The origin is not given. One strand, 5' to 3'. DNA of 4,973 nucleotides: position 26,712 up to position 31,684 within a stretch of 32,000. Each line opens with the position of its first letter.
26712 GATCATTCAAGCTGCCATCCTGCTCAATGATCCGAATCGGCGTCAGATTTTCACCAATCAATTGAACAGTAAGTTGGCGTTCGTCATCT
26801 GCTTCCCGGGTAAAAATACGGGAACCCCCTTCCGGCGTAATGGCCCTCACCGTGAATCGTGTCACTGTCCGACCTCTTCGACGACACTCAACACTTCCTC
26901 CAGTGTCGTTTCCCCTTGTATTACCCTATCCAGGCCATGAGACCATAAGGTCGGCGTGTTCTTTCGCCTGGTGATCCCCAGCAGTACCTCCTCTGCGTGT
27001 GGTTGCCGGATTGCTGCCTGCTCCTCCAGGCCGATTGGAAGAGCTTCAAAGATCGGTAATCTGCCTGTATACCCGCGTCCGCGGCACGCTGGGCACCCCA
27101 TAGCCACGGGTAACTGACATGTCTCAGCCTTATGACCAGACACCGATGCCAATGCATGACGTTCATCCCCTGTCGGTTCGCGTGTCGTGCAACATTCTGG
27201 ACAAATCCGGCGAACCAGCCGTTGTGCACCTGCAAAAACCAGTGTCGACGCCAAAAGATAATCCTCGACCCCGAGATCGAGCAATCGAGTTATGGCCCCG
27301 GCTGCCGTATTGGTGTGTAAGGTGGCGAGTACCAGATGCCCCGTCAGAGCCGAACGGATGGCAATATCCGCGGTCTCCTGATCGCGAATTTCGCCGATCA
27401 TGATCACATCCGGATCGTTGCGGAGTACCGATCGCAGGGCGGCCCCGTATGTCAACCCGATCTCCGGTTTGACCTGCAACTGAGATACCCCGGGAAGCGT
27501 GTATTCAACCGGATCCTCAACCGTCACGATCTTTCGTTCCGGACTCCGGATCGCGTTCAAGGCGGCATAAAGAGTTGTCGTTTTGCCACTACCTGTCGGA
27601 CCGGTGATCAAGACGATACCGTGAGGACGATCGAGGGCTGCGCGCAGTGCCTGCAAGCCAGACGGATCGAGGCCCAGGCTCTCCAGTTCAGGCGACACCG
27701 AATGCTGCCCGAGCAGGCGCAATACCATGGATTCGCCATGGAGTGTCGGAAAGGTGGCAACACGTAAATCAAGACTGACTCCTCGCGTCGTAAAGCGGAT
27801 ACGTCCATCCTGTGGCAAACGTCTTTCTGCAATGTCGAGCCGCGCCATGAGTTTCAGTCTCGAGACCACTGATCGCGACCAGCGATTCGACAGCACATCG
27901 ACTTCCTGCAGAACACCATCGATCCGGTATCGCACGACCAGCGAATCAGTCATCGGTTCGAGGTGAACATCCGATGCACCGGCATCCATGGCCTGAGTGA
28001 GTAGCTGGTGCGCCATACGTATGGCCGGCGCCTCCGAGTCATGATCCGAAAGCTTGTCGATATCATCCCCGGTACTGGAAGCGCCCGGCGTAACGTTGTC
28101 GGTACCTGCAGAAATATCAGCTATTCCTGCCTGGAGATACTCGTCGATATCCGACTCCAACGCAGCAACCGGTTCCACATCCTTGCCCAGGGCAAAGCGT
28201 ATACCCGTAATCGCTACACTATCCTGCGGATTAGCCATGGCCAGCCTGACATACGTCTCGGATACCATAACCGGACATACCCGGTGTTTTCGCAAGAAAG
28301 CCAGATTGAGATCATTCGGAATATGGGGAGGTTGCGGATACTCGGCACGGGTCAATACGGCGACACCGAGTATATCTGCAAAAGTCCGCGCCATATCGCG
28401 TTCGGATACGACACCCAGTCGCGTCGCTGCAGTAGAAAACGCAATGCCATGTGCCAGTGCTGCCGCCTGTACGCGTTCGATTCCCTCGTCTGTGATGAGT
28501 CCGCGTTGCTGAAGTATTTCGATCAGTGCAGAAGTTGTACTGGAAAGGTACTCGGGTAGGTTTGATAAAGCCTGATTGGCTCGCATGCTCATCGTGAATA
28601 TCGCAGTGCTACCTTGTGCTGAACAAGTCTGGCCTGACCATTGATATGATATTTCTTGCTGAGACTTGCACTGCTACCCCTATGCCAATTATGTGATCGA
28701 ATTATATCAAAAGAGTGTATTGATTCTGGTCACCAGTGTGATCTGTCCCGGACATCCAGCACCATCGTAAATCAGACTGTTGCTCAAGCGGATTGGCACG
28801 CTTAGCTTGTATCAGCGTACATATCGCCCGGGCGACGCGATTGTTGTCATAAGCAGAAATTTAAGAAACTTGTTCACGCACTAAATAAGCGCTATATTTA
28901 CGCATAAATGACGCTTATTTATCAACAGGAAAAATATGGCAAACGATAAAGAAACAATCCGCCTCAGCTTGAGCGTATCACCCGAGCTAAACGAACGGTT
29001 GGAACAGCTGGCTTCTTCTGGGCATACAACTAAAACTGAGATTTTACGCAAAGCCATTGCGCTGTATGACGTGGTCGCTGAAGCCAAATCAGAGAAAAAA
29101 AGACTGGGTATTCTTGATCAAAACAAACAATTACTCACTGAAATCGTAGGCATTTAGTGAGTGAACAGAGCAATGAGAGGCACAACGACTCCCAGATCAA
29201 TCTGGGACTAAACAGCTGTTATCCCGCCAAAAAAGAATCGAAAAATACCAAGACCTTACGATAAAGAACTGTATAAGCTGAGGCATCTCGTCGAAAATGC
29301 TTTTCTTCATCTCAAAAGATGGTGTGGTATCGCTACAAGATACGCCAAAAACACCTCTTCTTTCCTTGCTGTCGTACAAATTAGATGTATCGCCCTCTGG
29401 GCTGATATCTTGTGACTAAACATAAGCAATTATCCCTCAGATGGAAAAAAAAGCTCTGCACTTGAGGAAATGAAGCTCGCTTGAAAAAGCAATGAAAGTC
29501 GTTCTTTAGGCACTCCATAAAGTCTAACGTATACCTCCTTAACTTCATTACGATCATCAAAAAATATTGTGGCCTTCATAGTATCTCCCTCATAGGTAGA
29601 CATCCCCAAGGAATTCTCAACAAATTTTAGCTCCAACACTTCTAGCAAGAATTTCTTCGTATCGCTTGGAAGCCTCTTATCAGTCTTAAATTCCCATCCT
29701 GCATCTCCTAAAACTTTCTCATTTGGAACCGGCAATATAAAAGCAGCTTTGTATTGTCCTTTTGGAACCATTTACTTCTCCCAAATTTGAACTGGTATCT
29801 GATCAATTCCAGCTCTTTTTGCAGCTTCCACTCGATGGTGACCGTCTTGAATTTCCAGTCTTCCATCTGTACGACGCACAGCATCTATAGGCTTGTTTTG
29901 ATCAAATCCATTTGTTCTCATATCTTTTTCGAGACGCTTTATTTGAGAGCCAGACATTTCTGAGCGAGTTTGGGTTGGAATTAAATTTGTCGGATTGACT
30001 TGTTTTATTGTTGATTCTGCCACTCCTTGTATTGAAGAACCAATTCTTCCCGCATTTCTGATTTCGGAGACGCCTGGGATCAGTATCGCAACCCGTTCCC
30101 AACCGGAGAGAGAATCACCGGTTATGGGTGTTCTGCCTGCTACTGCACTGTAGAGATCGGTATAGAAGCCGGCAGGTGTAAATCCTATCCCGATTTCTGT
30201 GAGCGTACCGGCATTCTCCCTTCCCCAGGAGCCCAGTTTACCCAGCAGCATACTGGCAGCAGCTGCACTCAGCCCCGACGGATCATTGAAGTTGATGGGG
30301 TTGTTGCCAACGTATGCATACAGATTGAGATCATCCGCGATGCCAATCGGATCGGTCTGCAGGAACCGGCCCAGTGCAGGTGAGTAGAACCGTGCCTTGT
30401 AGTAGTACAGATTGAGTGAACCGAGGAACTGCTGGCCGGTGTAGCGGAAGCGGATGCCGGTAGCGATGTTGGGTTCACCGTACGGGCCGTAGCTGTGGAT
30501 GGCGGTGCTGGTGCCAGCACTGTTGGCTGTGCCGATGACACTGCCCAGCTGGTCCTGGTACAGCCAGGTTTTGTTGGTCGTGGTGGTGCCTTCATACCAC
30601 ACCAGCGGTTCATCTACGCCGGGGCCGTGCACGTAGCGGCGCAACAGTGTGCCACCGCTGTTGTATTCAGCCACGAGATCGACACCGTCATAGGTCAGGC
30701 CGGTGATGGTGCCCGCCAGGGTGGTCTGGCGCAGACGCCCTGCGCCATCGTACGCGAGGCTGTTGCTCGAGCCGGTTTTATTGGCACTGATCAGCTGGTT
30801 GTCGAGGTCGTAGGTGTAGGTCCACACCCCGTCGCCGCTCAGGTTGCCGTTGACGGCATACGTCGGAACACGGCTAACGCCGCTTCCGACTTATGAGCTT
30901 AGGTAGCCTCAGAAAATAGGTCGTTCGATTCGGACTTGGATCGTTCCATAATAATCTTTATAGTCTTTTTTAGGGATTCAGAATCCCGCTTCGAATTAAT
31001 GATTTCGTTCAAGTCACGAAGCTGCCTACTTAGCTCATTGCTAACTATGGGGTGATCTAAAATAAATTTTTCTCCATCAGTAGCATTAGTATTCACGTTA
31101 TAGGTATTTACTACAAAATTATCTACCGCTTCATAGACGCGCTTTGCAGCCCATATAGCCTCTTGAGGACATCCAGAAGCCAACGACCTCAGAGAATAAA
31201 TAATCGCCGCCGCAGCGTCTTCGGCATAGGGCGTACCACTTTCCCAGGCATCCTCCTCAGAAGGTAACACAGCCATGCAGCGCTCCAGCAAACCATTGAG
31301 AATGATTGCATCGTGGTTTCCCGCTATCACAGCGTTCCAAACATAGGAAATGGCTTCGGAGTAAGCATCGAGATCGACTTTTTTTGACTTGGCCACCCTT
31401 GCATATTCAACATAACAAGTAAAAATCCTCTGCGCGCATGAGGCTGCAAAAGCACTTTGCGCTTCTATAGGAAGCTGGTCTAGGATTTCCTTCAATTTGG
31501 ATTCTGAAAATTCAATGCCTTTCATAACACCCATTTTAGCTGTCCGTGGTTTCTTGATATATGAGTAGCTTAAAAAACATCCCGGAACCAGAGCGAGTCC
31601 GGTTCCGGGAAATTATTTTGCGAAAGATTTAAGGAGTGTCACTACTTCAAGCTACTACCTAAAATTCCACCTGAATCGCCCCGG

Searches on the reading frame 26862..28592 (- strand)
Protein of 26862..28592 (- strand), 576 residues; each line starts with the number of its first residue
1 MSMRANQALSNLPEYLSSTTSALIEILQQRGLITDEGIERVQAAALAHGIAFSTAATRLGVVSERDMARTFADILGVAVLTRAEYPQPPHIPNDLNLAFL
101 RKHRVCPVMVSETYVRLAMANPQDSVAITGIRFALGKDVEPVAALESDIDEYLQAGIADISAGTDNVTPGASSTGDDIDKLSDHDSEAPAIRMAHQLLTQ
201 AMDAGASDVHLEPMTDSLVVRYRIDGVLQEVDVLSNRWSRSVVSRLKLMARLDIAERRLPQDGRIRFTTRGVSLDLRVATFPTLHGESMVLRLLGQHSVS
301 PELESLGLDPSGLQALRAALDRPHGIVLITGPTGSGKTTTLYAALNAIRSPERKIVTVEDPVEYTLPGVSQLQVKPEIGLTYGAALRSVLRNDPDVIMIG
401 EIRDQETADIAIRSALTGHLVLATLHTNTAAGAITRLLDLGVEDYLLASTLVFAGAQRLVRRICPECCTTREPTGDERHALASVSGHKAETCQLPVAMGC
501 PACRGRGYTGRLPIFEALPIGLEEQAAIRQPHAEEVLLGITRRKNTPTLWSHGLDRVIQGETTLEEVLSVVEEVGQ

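Call 33: search_protein_families(library=pfam, proteins=[window:26862-28592:-])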
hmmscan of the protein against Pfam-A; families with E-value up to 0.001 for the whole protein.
window:26862-28592:- (576 aa): 7 families
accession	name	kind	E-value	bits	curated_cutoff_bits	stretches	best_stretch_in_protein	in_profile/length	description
PF00437.27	T2SSE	-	2.2e-125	418.6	24.9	1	185-568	3-369/370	Type II/IV secretion system protein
PF05157.20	MshEN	-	8.1e-15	55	23.1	1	76-154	2-81/90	MshEN domain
PF13191.12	AAA_16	-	7e-06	27.1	32.6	1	314-364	10-63/167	AAA ATPase domain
PF25199.1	nSTAND_NTPase5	-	0.0001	22.6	34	1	321-367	38-85/145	Novel STAND NTPase 5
PF13604.12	AAA_30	-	0.00013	22.2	27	1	313-356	7-50/191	AAA domain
PF20720.3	nSTAND3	-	0.00047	20.3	27.2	1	323-362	16-55/155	Novel STAND NTPase 3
PF13086.12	AAA_11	-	0.00054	20.2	27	1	308-349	2-42/257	AAA domain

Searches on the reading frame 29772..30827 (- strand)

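Call 33: search_protein_families(library=pfam, proteins=[window:29772-30827:-])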
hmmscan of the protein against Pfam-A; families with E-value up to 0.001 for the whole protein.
window:29772-30827:- (351 aa): 3 families
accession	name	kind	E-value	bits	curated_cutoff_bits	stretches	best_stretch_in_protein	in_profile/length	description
PF14449.11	PT-TG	-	2.3e-05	24.7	23.5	1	222-250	18-46/68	Pre-toxin TG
PF02195.25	ParB_N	-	7.1e-05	23.2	26.3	1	283-348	14-77/95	ParB N-terminal domain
PF05593.20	RHS_repeat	-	0.00085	20.1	22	0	26-54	1-30/38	RHS Repeat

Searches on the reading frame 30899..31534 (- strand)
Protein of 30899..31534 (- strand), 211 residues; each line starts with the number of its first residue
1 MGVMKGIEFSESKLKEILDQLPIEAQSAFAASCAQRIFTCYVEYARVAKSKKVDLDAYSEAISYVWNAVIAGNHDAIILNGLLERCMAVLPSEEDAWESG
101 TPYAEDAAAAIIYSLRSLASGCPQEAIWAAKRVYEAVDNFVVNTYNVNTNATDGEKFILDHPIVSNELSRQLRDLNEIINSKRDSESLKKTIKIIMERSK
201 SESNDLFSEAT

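Call 33: search_protein_families(library=pfam, proteins=[window:30899-31534:-])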
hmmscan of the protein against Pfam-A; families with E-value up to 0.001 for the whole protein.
window:30899-31534:- (211 aa): 1 family
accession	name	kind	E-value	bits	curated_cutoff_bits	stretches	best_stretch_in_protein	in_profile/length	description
PF04222.17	DUF416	-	1.1e-12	48.4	23.7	1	16-193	4-175/188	Protein of unknown function (DUF416)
